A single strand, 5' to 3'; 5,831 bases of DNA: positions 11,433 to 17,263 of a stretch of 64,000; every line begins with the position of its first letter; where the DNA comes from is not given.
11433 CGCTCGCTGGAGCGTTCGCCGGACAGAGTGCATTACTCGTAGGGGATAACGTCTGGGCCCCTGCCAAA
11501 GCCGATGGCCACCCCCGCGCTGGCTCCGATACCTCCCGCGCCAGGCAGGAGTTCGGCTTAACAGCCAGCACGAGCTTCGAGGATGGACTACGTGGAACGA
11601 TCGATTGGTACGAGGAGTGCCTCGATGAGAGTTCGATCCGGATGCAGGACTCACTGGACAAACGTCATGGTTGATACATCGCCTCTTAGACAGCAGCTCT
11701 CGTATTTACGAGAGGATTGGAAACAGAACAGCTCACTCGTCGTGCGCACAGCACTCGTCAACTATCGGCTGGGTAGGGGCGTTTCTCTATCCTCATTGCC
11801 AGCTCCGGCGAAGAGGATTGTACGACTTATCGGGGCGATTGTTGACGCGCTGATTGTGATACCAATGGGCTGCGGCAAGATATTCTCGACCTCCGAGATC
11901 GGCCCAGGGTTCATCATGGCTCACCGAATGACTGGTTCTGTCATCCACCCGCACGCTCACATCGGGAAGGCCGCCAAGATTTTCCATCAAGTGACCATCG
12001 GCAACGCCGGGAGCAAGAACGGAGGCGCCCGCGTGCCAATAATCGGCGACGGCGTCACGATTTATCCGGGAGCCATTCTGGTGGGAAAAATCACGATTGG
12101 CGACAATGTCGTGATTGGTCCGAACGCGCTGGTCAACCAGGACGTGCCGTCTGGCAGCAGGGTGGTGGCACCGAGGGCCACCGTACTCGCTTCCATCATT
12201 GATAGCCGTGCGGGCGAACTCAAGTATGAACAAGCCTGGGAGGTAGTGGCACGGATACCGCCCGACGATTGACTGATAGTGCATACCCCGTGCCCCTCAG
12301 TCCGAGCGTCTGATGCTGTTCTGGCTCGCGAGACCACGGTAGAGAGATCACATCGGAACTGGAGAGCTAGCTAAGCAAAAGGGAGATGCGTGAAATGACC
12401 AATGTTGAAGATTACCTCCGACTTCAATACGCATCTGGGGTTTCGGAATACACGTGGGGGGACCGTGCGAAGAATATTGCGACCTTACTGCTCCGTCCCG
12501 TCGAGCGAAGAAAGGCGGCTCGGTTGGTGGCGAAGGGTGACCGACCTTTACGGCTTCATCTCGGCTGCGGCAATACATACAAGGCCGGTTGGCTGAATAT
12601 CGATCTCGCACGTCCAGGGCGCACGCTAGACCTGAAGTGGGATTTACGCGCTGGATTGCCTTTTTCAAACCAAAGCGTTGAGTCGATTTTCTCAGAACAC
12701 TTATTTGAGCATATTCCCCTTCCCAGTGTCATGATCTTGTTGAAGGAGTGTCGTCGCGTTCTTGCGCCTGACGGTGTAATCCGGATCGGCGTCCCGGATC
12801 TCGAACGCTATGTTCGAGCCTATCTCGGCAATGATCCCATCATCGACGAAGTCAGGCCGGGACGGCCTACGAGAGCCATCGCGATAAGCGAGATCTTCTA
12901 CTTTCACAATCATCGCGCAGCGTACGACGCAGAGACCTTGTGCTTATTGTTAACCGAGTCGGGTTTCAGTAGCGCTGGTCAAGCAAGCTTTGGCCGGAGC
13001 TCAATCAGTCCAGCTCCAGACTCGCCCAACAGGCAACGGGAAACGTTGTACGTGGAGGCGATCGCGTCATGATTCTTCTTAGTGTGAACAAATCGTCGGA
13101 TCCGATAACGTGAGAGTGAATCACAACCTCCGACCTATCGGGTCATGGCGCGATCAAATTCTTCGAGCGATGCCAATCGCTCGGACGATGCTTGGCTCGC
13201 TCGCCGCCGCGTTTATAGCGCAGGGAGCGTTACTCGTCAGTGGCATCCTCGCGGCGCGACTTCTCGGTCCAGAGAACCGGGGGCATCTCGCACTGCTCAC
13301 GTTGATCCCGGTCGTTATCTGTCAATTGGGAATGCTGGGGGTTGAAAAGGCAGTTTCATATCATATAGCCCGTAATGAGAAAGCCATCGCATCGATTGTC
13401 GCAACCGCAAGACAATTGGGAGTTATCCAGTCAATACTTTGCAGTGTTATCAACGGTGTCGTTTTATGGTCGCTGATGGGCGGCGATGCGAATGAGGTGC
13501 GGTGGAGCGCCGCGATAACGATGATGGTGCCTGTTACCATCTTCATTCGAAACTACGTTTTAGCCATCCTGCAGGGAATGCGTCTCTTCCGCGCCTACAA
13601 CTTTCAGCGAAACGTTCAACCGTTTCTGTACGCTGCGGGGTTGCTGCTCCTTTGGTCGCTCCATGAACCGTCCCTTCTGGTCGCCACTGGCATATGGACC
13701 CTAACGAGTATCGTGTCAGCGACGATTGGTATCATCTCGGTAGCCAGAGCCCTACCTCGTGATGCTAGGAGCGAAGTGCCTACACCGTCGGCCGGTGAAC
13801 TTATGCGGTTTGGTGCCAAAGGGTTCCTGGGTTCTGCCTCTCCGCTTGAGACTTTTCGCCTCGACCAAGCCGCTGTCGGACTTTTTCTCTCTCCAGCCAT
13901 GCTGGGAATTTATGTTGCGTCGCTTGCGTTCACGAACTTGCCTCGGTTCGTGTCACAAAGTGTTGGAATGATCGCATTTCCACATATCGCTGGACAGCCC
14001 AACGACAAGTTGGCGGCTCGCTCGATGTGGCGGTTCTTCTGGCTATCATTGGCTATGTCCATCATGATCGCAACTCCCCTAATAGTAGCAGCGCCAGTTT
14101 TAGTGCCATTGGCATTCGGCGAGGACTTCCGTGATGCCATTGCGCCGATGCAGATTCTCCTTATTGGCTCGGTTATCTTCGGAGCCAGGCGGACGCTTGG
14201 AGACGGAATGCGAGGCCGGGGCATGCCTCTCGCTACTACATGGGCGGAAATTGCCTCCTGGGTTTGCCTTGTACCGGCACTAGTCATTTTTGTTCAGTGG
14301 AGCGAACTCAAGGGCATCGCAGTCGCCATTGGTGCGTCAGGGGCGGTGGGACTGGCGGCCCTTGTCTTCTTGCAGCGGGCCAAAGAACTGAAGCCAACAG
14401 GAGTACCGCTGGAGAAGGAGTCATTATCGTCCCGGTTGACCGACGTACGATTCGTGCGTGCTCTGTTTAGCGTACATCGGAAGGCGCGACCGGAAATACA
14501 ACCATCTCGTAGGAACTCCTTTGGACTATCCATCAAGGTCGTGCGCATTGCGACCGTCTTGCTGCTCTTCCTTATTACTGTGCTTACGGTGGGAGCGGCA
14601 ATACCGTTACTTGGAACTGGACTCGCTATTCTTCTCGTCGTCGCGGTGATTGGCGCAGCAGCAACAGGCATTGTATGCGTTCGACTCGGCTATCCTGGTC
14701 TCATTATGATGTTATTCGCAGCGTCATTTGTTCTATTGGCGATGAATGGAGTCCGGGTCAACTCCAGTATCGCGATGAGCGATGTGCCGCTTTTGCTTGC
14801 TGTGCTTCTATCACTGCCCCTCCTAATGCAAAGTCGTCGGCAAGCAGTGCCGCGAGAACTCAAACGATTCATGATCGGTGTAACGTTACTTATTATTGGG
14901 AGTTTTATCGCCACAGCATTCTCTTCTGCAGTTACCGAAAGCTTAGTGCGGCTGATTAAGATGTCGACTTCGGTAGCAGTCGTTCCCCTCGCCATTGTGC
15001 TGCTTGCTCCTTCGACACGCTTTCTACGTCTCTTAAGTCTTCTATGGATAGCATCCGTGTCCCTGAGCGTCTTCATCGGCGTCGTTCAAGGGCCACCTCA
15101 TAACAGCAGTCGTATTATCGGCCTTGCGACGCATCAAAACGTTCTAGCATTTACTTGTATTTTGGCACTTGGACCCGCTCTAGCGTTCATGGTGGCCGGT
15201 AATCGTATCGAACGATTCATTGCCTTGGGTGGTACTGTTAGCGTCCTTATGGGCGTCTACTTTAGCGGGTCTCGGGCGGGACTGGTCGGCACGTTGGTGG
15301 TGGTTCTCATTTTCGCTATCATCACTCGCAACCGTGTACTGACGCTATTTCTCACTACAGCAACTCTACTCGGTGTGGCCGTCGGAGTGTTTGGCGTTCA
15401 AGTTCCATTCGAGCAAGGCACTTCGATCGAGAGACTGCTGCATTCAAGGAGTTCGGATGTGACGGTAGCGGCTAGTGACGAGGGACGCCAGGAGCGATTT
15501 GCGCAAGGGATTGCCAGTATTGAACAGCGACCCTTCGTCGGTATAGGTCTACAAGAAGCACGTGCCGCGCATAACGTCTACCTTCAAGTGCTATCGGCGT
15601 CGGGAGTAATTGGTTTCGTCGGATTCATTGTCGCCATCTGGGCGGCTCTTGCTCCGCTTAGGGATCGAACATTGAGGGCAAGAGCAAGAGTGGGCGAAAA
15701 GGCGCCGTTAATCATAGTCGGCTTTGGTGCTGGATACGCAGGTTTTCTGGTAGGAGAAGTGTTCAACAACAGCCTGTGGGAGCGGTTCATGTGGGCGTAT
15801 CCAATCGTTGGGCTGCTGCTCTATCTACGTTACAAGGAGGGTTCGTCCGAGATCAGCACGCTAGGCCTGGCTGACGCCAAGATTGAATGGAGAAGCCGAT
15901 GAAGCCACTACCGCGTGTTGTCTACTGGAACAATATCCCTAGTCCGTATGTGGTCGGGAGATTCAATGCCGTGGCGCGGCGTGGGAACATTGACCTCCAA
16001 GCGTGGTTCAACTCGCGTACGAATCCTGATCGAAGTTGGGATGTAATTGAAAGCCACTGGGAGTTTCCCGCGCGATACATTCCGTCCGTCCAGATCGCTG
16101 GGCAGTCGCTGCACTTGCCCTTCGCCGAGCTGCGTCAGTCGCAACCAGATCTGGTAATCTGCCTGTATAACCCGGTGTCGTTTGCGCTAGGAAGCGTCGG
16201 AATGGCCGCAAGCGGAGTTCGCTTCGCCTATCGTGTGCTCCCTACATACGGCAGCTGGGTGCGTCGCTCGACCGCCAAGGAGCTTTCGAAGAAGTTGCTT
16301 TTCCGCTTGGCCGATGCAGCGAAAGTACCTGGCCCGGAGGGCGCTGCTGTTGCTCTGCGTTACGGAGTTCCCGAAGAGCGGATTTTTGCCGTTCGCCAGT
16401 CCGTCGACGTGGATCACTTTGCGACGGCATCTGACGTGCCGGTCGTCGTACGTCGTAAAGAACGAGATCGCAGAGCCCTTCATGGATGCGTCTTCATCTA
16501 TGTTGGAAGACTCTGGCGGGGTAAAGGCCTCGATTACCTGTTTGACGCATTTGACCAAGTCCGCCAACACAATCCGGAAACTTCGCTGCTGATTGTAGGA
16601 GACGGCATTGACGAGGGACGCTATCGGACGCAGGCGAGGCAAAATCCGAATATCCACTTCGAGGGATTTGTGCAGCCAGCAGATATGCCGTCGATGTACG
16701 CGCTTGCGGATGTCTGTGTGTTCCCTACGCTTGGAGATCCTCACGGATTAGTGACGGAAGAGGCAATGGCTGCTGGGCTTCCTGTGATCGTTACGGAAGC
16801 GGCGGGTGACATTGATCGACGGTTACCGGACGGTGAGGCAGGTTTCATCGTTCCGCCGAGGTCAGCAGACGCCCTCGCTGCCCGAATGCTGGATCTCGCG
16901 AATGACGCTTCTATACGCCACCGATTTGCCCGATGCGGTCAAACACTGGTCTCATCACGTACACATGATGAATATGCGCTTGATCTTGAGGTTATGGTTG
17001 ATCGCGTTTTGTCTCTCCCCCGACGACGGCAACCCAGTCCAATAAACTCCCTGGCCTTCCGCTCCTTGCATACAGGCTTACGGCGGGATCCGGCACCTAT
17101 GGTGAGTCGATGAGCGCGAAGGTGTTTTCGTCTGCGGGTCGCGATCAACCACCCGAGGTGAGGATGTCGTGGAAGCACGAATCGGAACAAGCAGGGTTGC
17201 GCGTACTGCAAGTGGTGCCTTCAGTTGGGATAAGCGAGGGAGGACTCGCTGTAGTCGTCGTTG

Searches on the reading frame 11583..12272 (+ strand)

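Call 66: search_protein_families(library=pfam, proteins=[window:11583-12272:+], max_evalue=0.001)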
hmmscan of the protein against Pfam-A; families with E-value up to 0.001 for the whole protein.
window:11583-12272:+ (229 aa): 1 family
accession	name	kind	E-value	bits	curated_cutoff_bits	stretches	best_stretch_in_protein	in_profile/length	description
PF00132.30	Hexapep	-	1.3e-11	44.1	27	1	153-185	3-35/36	Bacterial transferase hexapeptide (six repeats)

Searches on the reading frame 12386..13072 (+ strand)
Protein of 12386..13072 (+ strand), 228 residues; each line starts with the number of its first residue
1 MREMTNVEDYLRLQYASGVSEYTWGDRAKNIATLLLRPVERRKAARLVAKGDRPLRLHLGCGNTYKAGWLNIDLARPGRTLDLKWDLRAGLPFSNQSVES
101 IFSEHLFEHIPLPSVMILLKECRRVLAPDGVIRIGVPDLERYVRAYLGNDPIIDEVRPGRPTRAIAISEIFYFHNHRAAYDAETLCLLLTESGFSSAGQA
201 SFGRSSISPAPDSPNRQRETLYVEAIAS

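Call 66: search_protein_families(library=pfam, proteins=[window:12386-13072:+], max_evalue=0.001)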
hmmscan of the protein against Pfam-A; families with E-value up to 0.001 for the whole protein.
window:12386-13072:+ (228 aa): 2 families
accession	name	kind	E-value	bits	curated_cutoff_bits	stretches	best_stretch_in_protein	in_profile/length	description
PF08241.18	Methyltransf_11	-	9e-07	29.9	21.2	1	91-132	54-93/95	Methyltransferase domain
PF13649.12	Methyltransf_25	-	0.00017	22.6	27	1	86-130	54-97/97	Methyltransferase domain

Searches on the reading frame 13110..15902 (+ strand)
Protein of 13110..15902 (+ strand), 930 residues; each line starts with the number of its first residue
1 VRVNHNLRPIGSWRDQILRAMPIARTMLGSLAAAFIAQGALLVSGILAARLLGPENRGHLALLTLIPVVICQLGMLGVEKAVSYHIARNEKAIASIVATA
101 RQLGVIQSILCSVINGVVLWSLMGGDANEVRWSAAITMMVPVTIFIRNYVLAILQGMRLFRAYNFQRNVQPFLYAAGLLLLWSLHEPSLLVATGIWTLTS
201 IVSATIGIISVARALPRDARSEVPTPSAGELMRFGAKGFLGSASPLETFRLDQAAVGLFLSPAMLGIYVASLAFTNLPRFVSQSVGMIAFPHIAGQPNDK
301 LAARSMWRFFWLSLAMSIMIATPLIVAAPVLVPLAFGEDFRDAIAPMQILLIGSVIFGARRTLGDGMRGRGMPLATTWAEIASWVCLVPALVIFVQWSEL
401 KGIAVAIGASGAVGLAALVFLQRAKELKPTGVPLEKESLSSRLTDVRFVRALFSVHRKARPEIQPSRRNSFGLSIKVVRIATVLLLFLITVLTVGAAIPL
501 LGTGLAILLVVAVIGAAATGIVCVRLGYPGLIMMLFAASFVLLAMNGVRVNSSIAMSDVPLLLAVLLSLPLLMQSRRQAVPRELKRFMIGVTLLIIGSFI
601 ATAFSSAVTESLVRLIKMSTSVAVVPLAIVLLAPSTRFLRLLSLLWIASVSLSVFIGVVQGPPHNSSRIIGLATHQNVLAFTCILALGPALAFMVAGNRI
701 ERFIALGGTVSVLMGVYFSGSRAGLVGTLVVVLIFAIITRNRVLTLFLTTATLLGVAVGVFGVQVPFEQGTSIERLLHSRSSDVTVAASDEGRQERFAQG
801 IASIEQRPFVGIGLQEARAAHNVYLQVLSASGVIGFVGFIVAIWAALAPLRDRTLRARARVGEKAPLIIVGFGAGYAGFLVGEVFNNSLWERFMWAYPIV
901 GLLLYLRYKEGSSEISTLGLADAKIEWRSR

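Call 66: search_protein_families(library=pfam, proteins=[window:13110-15902:+], max_evalue=0.001)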
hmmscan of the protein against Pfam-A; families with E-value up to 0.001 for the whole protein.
window:13110-15902:+ (930 aa): 2 families
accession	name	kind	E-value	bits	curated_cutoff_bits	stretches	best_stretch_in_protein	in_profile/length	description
PF04932.20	Wzy_C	-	5.9e-12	46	31.7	1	710-840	4-149/149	O-Antigen ligase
PF13440.11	Polysacc_synt_3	-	4e-11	43.1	23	1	49-344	3-292/293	Polysaccharide biosynthesis protein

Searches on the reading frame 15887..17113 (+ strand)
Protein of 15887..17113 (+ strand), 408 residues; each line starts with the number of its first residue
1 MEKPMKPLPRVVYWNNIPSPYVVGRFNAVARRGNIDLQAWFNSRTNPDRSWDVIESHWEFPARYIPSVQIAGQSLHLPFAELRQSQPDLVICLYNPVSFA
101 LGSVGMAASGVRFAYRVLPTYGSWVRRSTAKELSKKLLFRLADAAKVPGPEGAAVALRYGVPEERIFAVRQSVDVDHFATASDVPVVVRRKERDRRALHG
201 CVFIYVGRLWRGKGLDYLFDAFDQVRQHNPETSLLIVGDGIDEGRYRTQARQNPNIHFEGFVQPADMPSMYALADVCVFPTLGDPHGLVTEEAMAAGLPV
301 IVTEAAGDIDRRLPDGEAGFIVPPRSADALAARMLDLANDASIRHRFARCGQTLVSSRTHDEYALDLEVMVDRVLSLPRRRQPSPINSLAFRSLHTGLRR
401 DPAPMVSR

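Call 66: search_protein_families(library=pfam, proteins=[window:15887-17113:+], max_evalue=0.001)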
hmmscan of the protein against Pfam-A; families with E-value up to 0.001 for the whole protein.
window:15887-17113:+ (408 aa): 4 families
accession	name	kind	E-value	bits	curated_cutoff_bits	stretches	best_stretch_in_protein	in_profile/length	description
PF13692.12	Glyco_trans_1_4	-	9.2e-33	113.9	27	1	202-340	3-142/142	Glycosyl transferases group 1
PF00534.26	Glycos_transf_1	-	2.4e-29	102.5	26.4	1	202-349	17-167/172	Glycosyl transferases group 1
PF20706.3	GT4-conflict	-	2.5e-07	30.5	26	1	199-307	196-315/385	Family 4 Glycosyltransferase in conflict systems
PF13524.12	Glyco_trans_1_2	-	5.5e-05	23.6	25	1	222-357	6-131/144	Glycosyl transferase-like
